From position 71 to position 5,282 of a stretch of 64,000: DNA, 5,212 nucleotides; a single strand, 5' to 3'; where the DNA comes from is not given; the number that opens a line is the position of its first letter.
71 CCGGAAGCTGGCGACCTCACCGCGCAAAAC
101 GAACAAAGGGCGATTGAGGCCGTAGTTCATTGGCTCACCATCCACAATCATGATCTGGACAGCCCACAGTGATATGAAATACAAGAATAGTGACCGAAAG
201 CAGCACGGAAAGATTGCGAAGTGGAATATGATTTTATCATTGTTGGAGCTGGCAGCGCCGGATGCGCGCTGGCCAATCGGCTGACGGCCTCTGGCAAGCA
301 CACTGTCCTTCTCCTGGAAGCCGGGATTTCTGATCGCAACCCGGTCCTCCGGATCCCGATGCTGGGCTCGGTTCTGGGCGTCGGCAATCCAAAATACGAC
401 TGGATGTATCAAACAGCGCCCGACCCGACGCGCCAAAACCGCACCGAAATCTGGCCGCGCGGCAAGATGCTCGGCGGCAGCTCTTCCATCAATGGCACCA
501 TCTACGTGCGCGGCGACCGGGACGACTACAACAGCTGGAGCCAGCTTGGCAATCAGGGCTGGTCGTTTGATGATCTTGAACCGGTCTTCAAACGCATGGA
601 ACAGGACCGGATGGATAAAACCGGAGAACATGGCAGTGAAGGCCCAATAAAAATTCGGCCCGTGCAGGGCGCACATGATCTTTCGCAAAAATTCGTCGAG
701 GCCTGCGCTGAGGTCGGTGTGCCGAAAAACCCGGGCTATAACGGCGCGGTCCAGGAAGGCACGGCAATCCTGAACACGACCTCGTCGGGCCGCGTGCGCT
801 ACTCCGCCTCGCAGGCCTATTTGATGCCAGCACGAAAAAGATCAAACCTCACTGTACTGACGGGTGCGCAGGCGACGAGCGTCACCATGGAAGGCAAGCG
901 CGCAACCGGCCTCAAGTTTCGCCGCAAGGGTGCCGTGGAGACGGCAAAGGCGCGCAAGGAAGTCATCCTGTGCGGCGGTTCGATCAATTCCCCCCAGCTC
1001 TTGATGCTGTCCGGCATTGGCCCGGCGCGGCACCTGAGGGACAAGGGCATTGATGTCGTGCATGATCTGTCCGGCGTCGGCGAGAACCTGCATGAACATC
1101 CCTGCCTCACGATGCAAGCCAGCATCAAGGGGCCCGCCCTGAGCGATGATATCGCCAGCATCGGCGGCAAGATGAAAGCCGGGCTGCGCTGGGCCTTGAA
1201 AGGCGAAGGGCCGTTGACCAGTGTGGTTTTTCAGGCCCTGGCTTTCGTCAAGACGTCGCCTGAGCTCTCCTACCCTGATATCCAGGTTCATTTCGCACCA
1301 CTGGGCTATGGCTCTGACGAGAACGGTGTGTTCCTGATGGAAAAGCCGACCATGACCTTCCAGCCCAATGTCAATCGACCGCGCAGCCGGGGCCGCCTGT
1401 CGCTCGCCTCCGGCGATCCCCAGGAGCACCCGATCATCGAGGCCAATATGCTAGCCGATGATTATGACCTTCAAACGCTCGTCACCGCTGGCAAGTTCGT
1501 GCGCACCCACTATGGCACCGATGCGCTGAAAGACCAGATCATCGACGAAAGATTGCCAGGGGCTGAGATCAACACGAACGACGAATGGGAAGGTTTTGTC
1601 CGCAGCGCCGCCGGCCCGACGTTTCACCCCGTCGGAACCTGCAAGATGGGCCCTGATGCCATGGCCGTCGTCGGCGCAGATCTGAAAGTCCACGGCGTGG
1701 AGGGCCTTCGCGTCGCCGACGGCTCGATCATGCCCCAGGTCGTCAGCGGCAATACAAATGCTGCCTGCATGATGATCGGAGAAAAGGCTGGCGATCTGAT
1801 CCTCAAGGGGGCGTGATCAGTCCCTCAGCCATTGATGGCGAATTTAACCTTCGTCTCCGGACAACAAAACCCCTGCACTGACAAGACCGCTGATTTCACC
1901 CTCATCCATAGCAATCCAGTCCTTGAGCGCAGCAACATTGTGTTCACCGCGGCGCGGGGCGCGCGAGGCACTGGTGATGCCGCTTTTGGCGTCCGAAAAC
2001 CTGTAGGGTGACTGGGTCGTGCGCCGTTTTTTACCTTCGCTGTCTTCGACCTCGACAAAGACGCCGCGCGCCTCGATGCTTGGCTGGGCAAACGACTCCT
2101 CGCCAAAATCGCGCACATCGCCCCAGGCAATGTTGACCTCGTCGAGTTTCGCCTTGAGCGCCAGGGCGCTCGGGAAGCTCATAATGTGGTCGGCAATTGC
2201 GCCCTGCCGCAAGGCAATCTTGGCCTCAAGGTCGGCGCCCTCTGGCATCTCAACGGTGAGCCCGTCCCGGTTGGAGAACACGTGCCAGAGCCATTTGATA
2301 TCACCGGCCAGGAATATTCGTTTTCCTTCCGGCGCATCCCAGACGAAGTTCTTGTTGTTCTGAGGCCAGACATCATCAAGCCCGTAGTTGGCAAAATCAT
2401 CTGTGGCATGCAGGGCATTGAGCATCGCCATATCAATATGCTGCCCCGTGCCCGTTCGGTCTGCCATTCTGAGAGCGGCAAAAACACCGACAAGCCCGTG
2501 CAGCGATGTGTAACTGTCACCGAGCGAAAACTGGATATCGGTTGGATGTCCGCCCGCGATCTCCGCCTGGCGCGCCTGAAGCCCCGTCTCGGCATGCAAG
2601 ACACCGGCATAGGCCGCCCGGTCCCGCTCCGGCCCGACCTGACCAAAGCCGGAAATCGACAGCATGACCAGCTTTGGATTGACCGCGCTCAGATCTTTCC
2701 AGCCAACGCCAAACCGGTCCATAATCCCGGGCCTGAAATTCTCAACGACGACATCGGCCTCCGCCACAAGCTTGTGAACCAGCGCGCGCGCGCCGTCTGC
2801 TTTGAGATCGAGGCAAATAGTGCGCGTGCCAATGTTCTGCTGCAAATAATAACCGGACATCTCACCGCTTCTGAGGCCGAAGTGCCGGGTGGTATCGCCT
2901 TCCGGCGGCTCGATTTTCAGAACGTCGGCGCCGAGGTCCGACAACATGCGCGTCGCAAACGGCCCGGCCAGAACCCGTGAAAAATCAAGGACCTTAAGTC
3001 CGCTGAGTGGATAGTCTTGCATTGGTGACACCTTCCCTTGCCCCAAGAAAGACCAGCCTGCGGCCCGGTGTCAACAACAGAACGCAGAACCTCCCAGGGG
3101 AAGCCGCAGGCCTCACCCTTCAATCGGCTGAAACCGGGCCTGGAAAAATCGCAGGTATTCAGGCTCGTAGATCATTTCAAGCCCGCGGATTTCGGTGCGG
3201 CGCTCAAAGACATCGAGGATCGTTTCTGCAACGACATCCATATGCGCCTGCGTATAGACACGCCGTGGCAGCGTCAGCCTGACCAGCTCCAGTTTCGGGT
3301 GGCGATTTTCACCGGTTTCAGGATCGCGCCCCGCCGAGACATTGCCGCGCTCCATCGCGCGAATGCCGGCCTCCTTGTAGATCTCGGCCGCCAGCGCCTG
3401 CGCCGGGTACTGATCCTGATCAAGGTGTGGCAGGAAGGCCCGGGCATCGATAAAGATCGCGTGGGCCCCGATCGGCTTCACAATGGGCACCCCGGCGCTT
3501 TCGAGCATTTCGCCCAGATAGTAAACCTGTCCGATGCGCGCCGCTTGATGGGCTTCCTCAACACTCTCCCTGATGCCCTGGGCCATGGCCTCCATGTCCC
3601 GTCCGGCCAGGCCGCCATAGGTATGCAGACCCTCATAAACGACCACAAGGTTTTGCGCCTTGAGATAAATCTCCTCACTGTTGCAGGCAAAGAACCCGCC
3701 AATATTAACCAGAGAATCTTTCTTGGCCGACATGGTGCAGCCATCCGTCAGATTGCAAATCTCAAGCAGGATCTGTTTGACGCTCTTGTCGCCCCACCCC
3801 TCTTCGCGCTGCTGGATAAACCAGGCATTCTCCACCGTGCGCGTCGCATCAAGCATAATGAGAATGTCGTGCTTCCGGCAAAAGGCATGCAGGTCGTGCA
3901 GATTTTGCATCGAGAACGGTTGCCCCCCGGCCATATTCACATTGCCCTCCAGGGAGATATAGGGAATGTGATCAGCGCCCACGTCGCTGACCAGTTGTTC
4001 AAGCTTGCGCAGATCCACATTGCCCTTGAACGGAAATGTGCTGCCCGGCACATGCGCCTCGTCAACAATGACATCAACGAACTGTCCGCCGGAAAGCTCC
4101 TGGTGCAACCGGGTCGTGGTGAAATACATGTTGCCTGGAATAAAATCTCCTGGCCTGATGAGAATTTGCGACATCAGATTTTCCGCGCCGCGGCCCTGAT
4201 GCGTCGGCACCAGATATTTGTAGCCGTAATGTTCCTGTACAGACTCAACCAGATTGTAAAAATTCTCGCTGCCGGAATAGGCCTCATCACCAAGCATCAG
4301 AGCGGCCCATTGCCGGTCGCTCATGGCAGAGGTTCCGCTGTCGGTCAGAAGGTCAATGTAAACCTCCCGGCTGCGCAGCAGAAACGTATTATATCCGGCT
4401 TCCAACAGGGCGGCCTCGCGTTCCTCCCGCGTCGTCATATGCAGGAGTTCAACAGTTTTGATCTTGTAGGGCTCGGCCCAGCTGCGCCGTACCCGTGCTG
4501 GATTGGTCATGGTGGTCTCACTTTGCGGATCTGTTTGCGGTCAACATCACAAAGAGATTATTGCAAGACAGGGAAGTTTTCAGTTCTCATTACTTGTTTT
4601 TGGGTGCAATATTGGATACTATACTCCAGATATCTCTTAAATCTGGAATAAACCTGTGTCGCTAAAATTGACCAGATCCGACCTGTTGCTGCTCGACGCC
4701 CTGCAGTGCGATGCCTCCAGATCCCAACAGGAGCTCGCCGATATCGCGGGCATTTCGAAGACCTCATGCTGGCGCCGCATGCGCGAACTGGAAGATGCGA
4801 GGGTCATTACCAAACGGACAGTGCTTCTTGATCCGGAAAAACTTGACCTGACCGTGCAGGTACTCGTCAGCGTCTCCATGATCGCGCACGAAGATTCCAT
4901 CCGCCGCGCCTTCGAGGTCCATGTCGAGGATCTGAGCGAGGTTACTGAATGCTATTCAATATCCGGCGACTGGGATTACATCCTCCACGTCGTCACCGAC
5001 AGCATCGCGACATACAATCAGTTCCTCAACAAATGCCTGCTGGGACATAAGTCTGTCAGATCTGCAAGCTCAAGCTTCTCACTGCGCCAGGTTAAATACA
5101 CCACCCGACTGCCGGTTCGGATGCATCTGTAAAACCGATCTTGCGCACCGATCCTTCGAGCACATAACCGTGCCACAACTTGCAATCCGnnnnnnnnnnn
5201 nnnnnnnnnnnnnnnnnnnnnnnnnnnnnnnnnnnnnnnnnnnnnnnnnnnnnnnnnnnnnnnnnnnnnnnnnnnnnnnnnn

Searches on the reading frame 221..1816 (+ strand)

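Call 45: search_protein_families(library=pfam, proteins=[window:221-1816:+], max_evalue=0.00001)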
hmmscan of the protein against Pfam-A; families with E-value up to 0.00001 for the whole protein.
window:221-1816:+ (531 aa): 3 families
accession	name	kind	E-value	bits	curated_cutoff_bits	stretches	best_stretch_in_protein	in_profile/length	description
PF00732.25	GMC_oxred_N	-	2e-50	172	23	1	3-295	1-218/218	GMC oxidoreductase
PF05199.19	GMC_oxred_C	-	1.1e-35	123.7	24.6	1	387-520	1-139/139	GMC oxidoreductase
PF01266.30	DAO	-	6e-06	26.4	27.9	0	4-35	1-31/353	FAD dependent oxidoreductase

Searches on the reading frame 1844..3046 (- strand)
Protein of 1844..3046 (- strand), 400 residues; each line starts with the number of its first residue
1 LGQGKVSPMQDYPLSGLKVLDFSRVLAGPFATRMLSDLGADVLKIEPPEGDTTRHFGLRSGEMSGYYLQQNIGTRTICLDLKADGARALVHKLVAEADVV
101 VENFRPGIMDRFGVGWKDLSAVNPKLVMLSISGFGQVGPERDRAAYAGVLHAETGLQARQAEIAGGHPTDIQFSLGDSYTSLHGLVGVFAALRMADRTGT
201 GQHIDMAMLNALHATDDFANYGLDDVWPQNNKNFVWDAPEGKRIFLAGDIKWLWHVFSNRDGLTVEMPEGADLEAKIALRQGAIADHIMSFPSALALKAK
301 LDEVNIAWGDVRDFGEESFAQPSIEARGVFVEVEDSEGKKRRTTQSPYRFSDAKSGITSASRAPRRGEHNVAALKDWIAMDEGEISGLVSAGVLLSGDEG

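Call 45: search_protein_families(library=pfam, proteins=[window:1844-3046:-], max_evalue=0.00001)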
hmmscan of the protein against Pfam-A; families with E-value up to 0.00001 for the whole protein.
window:1844-3046:- (400 aa): 1 family
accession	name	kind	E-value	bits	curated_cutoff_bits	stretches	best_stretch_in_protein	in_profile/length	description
PF02515.22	CoA_transf_3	-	1.3e-77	261.8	23.3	1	14-370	1-366/366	CoA-transferase family III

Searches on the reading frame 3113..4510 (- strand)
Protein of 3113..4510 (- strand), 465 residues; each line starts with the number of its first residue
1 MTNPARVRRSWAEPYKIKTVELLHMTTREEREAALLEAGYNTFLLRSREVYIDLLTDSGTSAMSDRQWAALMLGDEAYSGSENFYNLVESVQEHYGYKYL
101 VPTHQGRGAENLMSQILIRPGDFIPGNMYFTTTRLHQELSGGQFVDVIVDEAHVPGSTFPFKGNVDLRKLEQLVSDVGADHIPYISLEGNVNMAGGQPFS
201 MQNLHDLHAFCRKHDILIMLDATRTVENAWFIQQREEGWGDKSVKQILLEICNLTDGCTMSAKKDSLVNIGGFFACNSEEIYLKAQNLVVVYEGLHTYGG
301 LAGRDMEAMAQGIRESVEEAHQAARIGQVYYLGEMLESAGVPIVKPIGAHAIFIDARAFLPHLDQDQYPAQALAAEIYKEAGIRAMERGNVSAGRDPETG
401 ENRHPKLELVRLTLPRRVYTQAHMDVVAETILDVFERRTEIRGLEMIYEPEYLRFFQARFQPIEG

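Call 45: search_protein_families(library=pfam, proteins=[window:3113-4510:-], max_evalue=0.00001)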
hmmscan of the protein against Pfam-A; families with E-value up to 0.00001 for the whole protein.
window:3113-4510:- (465 aa): 1 family
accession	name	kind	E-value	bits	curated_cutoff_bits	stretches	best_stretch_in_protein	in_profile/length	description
PF01212.27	Beta_elim_lyase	-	6.1e-76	255.9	27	1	53-429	1-287/288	Beta-eliminating lyase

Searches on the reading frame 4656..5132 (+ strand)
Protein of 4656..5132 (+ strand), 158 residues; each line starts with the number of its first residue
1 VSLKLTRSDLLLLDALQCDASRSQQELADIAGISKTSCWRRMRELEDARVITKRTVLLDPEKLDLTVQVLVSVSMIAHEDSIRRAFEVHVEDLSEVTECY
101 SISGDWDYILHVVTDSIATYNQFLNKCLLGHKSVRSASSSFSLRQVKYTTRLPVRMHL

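Call 7: search_protein_families(library=pfam, proteins=[window:4656-5132:+], max_evalue=0.01)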
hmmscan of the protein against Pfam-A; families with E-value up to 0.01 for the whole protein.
window:4656-5132:+ (158 aa): 8 families
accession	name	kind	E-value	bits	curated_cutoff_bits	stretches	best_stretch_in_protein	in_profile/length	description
PF01037.27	AsnC_trans_reg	-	1.7e-17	63.5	25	1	79-145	9-73/73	Lrp/AsnC ligand binding domain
PF13412.12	HTH_24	-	5e-12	45.6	21.9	1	6-52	2-48/48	Winged helix-turn-helix DNA-binding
PF13404.12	HTH_AsnC-type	-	7.4e-10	38.9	27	1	6-46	2-42/42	AsnC-type helix-turn-helix domain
PF13545.12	HTH_Crp_2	-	9.2e-07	29.2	27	1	19-63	20-67/70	Crp-like helix-turn-helix domain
PF12802.13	MarR_2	-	0.00034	21.2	27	1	5-54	3-53/61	MarR family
PF12840.13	HTH_20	-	0.0035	17.7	27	1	13-53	10-50/51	Helix-turn-helix domain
PF25213.1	HVO_A0261_N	-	0.0062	16.8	35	0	12-54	16-57/86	HVO_A0261 N-terminal domain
PF13542.12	HTH_Tnp_ISL3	-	0.0085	16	27.4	0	16-44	22-49/51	Helix-turn-helix domain of transposase family ISL3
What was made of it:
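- An Lrp/AsnC gene (4656-5132) lies next to the regulator in the window (call 7).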

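Call 8: search_protein_families(library=ncbifam, proteins=[window:4656-5132:+], max_evalue=0.01)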
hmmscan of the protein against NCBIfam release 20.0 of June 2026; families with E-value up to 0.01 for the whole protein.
window:4656-5132:+ (158 aa): 9 families
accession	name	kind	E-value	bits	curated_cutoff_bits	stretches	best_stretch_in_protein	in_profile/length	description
NF008370.0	PRK11169.1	equivalog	5.9e-24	84.6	233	1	4-155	11-162/164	leucine-responsive transcriptional regulator Lrp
NF008384.0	PRK11179.1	equivalog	4.1e-11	42.9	227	1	9-144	11-144/153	transcriptional regulator AsnC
NF040820.1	trans_reg_LrpA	equivalog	1.1e-09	38.3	250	1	7-108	4-102/141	HTH-type transcriptional regulator LrpA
NF041395.1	TranRegLrpA1_Halo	equivalog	2.7e-09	37.2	250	1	12-142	10-137/142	HTH-type transcriptional regulator LrpA1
NF053758.1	ChrTpTrnRegChrS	equivalog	2e-08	34.2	250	1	4-152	11-154/158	chromate efflux transcriptional regulator ChrS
NF040947.1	trans_reg_LysM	equivalog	3.1e-08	33.5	180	1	8-126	4-117/136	HTH-type transcriptional regulator LysM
NF041396.1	TranRegLrp_Halo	equivalog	4.8e-06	26.5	190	1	9-147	7-141/149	HTH-type transcriptional regulator Lrp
NF040707.3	Siroheme_Dcarb_AhbB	equivalog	0.00064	19.5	125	1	22-114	14-106/146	siroheme decarboxylase subunit beta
NF008848.0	PRK11886.1-3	equivalog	0.0018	17.3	362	1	9-92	3-84/319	bifunctional biotin--[acetyl-CoA-carboxylase] ligase/biotin operon repressor BirA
